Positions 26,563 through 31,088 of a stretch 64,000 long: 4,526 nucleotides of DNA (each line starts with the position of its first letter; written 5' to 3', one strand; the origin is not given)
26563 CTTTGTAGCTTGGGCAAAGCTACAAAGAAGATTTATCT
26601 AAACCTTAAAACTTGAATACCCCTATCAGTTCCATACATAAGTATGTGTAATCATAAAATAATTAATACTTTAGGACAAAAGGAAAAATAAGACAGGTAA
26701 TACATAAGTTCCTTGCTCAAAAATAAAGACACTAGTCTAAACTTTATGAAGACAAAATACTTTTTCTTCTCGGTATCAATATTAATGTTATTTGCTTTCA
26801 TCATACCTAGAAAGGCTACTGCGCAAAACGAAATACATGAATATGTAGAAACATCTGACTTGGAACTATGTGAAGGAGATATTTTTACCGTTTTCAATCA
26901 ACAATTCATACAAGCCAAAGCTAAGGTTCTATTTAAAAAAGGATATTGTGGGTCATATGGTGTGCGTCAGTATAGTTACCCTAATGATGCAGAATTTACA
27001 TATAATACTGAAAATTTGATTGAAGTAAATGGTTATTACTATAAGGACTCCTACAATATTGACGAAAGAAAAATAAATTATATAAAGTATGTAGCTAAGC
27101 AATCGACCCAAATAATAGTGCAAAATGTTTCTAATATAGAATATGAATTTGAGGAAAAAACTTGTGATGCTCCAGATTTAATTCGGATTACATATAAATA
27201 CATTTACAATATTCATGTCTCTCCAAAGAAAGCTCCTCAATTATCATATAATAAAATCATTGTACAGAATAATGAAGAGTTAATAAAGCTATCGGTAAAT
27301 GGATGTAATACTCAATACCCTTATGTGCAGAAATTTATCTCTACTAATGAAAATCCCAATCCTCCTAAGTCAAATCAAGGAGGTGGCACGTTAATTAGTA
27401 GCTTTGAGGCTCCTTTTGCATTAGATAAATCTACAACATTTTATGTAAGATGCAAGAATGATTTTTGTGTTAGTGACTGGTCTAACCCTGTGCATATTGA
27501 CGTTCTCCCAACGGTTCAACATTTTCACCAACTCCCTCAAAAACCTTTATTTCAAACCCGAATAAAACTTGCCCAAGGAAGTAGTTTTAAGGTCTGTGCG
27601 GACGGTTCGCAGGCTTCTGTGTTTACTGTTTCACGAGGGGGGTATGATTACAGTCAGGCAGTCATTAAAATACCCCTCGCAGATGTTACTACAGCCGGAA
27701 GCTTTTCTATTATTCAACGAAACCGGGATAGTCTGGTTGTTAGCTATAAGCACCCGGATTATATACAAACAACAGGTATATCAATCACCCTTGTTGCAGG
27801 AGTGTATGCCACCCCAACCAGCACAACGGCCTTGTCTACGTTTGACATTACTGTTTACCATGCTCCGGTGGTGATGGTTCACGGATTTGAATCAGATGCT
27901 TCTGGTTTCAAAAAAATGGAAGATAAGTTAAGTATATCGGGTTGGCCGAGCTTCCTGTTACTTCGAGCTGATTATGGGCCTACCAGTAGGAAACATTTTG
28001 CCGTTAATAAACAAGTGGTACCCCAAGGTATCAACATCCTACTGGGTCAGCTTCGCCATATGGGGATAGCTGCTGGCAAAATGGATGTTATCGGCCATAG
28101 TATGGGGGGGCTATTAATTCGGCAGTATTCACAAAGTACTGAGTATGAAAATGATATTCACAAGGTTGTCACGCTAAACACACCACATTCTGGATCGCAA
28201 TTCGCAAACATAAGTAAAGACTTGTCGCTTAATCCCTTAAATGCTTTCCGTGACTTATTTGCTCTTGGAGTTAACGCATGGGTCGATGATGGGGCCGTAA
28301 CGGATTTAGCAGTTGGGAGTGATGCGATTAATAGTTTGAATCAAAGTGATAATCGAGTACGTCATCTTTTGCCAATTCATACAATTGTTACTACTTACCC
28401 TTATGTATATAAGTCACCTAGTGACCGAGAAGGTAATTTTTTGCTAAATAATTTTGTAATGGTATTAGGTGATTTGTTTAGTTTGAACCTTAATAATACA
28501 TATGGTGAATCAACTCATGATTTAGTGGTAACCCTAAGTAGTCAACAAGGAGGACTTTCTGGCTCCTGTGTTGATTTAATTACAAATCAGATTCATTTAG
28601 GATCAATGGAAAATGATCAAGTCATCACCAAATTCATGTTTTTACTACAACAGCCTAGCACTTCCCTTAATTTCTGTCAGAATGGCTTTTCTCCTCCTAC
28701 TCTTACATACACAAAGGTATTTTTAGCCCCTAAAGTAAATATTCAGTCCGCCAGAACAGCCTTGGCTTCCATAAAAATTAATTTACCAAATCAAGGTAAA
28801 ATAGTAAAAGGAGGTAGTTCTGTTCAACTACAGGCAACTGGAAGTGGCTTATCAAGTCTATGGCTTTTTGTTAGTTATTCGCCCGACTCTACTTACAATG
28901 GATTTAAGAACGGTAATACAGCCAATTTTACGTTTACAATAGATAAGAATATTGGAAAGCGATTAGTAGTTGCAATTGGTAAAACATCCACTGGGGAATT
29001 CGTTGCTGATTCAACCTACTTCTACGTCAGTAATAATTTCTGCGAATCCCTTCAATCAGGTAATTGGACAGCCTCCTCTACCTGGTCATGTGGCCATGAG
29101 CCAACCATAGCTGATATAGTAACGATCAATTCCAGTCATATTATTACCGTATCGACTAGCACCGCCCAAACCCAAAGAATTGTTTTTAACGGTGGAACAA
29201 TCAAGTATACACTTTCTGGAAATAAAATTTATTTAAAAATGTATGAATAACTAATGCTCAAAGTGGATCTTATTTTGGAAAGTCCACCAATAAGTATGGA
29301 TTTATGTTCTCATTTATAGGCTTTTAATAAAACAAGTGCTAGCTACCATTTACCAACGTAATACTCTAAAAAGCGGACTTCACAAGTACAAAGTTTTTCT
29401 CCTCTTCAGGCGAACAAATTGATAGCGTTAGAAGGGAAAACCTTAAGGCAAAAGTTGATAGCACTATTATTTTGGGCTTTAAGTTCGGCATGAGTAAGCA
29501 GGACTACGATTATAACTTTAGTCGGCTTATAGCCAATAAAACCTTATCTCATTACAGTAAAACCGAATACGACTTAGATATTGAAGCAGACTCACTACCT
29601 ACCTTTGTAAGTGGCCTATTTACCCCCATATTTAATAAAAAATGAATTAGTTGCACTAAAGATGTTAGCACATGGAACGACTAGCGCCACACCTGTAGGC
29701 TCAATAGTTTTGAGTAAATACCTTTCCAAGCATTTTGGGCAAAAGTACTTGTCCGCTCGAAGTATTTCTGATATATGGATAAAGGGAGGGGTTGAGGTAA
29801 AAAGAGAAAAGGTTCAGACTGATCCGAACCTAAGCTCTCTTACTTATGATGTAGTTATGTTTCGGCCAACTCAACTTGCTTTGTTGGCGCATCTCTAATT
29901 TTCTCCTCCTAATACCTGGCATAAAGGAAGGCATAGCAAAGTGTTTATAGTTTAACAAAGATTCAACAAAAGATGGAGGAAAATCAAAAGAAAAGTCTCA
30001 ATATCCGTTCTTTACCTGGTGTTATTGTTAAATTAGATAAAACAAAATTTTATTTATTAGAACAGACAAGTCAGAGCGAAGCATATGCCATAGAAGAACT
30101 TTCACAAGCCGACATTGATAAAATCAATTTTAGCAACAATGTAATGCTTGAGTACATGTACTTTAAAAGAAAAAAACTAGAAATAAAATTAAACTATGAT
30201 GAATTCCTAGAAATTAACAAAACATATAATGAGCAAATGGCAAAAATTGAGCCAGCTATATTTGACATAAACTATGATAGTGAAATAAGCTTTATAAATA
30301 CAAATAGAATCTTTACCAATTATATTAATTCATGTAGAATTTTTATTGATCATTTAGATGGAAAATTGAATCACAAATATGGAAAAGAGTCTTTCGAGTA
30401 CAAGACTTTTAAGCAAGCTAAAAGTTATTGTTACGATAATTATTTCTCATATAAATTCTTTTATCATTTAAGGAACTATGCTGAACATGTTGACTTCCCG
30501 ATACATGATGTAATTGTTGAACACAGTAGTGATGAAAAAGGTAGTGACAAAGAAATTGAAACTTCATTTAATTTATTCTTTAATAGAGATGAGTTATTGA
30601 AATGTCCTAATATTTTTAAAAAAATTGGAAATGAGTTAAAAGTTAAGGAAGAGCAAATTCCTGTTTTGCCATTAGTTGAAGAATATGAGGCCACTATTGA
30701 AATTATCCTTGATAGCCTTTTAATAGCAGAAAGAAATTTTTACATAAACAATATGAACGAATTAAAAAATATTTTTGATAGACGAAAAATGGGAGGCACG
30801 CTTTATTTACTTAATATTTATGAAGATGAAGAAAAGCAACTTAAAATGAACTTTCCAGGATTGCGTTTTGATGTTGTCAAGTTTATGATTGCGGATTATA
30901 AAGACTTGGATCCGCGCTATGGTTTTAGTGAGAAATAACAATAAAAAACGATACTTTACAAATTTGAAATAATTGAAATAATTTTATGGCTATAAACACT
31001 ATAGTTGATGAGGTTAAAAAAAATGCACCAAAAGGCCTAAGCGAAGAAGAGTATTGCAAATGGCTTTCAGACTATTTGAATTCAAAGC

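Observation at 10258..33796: Native tape measure gene broken and replaced by a divergent TMP carried at the far side of a 19-kb cargo island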

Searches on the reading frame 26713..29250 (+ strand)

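Call 6: search_protein_families(library=pfam, proteins=[window:26713-29250:+], max_evalue=0.01)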
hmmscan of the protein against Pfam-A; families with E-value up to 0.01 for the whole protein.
window:26713-29250:+ (845 aa): 8 families
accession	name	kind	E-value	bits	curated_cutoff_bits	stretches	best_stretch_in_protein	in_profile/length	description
PF02089.21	Palm_thioest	-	4.1e-09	36.9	26.8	1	385-496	1-114/254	Palmitoyl protein thioesterase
PF06028.17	DUF915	-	1.6e-07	31.4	22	1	456-502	104-153/255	Alpha/beta hydrolase of unknown function (DUF915)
PF07819.20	PGAP1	-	5.9e-07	29.9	24.3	1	440-499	76-136/233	PGAP1-like alpha/beta domain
PF24096.1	DUF7379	-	9.8e-06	26.1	33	1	388-506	3-126/191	Domain of unknown function (DUF7379)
PF05057.20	DUF676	-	3.4e-05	23.9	20.3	1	386-501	8-134/217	Putative serine esterase (DUF676)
PF00561.26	Abhydrolase_1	-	0.00029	21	25.8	1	455-504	69-116/245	alpha/beta hydrolase fold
PF01674.24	Lipase_2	-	0.00057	19.9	20.3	1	384-476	2-96/219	Lipase (class 2)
PF12146.15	Hydrolase_4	-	0.0072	16.1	27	0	384-490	5-109/239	Serine aminopeptidase, S33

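Call 20: search_protein_families(library=phrogs, proteins=[window:26713-29250:+], max_evalue=0.01)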
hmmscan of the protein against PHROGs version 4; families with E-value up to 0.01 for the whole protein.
window:26713-29250:+ (845 aa): 1 family
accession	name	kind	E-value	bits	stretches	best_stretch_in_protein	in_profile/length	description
phrog_789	-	other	4.6e-05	23.3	1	384-474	354-439/637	esterase/lipase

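Call 21: search_protein_families(library=padloc, proteins=[window:26713-29250:+], max_evalue=0.01)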
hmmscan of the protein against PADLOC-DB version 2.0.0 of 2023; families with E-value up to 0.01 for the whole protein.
window:26713-29250:+ (845 aa): 1 family
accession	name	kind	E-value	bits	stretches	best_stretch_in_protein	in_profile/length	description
PDLC03851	LmuA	-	0.00025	19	1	430-526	48-119/343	-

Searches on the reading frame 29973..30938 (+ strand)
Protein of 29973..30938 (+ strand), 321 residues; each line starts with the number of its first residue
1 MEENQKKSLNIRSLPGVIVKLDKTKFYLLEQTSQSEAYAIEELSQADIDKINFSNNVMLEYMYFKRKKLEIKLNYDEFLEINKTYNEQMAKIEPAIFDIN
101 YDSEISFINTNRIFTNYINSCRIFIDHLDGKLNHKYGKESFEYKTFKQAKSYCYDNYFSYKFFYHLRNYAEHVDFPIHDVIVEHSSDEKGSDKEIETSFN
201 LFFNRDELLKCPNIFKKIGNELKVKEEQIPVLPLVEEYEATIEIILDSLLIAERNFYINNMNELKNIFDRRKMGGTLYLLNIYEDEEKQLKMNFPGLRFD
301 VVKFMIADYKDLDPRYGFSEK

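Call 6: search_protein_families(library=pfam, proteins=[window:29973-30938:+], max_evalue=0.01)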
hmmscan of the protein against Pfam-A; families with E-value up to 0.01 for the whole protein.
window:29973-30938:+ (321 aa): 0 families

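Call 20: search_protein_families(library=phrogs, proteins=[window:29973-30938:+], max_evalue=0.01)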
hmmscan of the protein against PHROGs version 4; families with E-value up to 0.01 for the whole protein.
window:29973-30938:+ (321 aa): 1 family
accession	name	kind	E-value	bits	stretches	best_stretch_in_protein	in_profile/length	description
phrog_30874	-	unknown function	1.9e-14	54.8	1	51-298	22-256/279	-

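Call 21: search_protein_families(library=padloc, proteins=[window:29973-30938:+], max_evalue=0.01)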
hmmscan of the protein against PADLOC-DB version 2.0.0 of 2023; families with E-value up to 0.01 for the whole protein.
window:29973-30938:+ (321 aa): 0 families
